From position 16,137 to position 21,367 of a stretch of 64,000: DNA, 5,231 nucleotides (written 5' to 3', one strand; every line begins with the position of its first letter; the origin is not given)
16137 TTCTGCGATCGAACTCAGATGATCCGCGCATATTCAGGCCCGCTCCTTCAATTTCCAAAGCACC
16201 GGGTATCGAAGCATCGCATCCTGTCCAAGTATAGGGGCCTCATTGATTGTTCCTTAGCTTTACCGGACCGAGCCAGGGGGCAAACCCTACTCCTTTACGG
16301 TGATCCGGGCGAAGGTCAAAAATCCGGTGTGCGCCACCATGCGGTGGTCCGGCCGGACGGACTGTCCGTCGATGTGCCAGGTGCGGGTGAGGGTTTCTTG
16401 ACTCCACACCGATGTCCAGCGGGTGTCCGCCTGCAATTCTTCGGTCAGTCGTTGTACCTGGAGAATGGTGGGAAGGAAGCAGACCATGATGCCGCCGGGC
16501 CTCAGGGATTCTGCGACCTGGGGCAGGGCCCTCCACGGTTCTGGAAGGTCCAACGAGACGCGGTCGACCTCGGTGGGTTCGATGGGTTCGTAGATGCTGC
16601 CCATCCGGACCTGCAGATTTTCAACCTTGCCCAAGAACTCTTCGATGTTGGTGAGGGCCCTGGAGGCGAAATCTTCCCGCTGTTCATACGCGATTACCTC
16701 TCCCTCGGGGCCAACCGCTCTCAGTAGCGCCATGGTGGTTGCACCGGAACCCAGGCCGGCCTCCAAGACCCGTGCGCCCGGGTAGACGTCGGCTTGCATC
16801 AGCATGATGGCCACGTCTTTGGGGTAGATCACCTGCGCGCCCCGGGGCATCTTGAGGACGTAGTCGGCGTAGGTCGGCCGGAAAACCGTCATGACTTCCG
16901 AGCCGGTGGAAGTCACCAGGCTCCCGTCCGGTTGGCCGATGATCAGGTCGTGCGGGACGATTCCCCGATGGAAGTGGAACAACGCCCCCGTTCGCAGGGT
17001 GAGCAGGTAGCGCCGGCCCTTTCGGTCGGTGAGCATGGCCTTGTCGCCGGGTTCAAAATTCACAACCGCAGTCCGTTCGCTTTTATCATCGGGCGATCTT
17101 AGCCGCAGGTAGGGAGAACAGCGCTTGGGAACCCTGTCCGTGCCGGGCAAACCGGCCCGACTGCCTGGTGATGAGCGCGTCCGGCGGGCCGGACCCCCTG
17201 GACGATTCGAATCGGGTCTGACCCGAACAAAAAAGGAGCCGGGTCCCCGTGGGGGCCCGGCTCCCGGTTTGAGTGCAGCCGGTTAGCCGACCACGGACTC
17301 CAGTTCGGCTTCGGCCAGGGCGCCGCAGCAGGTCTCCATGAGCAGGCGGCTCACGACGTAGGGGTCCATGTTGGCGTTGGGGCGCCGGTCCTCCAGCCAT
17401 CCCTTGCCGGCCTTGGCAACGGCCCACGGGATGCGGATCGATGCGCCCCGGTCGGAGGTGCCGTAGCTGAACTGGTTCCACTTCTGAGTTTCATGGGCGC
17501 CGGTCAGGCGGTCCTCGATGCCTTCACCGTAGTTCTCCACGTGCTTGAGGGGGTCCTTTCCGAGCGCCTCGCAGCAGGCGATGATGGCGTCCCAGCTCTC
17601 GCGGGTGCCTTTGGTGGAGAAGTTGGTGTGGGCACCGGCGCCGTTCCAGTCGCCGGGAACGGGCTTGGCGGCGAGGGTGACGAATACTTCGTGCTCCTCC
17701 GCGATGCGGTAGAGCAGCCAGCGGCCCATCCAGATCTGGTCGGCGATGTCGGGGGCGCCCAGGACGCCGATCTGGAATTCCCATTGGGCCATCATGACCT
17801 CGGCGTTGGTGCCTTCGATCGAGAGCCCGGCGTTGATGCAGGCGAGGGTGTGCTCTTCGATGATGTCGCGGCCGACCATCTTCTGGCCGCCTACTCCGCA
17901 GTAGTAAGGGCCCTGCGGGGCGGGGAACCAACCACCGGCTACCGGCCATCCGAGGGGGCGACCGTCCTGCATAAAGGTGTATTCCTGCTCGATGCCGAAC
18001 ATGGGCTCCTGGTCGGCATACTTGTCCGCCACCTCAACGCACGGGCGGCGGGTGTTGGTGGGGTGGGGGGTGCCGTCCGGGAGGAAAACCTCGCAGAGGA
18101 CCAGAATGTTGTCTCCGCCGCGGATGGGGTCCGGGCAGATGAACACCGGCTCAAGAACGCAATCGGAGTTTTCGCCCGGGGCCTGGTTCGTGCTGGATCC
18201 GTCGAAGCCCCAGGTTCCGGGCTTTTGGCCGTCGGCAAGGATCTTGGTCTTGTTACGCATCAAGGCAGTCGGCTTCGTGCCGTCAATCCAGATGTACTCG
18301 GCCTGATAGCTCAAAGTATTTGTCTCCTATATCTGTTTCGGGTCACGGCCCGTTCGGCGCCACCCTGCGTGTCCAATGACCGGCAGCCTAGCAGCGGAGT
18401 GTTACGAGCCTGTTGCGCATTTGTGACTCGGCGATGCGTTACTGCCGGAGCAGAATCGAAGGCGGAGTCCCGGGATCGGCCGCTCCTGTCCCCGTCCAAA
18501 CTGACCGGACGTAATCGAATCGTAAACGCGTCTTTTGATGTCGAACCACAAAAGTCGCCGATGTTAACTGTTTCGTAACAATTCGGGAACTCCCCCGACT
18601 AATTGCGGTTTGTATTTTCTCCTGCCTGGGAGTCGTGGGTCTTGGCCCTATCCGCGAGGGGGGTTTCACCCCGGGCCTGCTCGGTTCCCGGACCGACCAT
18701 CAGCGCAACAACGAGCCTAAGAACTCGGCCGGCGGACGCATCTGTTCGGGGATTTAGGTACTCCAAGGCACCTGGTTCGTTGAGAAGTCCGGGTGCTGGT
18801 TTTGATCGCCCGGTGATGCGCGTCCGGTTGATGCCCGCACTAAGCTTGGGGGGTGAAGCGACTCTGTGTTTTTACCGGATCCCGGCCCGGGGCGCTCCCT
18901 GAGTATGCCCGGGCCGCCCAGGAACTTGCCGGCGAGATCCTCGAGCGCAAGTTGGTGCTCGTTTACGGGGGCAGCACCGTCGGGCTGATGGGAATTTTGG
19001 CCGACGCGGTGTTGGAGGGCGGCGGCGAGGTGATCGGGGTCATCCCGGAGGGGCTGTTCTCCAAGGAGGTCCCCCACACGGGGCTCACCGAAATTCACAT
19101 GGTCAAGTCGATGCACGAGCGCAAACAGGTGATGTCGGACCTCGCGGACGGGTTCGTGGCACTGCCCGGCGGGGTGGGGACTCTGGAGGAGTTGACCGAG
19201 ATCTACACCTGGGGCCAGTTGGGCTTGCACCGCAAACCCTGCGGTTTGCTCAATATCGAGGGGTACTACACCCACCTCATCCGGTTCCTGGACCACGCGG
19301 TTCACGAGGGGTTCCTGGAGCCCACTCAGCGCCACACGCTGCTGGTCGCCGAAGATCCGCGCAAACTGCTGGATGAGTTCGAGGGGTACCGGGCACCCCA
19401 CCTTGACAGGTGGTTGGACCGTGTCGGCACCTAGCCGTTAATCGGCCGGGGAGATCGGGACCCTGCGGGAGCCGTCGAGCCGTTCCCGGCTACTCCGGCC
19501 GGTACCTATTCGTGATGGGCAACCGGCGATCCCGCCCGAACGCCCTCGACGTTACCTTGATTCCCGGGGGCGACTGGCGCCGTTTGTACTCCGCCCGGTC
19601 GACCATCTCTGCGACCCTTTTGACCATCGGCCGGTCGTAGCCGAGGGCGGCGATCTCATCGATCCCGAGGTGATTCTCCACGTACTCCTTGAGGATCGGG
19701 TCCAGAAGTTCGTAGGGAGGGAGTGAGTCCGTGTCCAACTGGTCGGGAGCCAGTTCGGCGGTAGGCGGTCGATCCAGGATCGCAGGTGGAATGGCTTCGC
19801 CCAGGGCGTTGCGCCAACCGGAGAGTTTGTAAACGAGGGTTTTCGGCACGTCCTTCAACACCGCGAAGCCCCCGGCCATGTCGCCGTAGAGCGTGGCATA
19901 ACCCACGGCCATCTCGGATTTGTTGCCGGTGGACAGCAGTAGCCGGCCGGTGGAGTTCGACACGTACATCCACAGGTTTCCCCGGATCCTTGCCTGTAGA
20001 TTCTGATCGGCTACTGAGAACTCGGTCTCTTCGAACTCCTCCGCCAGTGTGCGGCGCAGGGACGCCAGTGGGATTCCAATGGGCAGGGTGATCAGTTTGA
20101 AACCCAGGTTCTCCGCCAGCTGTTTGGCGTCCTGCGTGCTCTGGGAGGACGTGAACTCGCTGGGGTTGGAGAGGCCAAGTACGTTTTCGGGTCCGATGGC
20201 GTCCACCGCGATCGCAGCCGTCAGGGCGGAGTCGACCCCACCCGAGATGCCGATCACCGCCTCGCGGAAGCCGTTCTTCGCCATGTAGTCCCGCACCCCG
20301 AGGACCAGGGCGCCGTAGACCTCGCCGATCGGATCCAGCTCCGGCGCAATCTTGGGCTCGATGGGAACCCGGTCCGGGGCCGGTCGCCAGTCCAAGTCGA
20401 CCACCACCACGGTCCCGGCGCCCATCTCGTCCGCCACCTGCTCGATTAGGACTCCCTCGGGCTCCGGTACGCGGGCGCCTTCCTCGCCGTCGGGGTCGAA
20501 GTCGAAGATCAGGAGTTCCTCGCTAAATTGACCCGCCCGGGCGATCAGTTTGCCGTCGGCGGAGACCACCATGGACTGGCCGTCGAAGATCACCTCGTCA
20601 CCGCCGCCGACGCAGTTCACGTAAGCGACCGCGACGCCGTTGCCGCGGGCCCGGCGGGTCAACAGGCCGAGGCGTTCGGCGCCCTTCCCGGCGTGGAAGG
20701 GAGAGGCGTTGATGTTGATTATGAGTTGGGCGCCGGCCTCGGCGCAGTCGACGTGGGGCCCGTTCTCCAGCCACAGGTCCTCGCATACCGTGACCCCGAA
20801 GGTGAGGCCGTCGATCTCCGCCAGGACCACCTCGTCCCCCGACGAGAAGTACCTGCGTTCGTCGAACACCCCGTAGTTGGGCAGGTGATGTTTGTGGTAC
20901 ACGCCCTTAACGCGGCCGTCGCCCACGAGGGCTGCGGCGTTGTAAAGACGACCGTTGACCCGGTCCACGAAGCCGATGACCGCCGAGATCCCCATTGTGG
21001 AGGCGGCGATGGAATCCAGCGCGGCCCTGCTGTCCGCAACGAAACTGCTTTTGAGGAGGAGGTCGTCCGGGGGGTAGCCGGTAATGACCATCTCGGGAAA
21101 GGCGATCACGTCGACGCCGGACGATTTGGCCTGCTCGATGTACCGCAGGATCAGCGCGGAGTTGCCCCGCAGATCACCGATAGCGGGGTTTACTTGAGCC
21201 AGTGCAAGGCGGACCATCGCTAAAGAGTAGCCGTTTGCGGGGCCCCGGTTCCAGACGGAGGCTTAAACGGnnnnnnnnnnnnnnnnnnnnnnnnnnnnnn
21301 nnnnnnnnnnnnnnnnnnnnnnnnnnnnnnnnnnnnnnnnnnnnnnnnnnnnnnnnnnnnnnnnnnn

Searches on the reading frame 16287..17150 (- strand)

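Call 65: search_protein_families(library=pfam, proteins=[window:16287-17150:-], max_evalue=0.00001)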
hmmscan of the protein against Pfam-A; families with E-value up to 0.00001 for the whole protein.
window:16287-17150:- (287 aa): 3 families
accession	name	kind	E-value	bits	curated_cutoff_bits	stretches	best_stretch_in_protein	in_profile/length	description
PF08704.16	GCD14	-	4.4e-30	105.6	26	1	89-262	5-181/247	tRNA methyltransferase complex GCD14 subunit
PF14801.12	TrmI-like_N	-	2.7e-18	66.1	24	1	32-79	3-50/50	TrmI-like N-terminal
PF01135.25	PCMT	-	1e-09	38.9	20.3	1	93-223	42-170/210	Protein-L-isoaspartate(D-aspartate) O-methyltransferase (PCMT)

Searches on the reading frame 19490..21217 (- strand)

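Call 65: search_protein_families(library=pfam, proteins=[window:19490-21217:-], max_evalue=0.00001)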
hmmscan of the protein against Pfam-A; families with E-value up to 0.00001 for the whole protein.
window:19490-21217:- (575 aa): 2 families
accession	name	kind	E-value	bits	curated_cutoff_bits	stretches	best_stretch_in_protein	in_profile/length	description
PF02540.23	NAD_synthase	-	1.3e-71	241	21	1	303-548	4-241/242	NAD synthase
PF00795.27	CN_hydrolase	-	8.2e-41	140.5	23.2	1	3-243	1-249/256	Carbon-nitrogen hydrolase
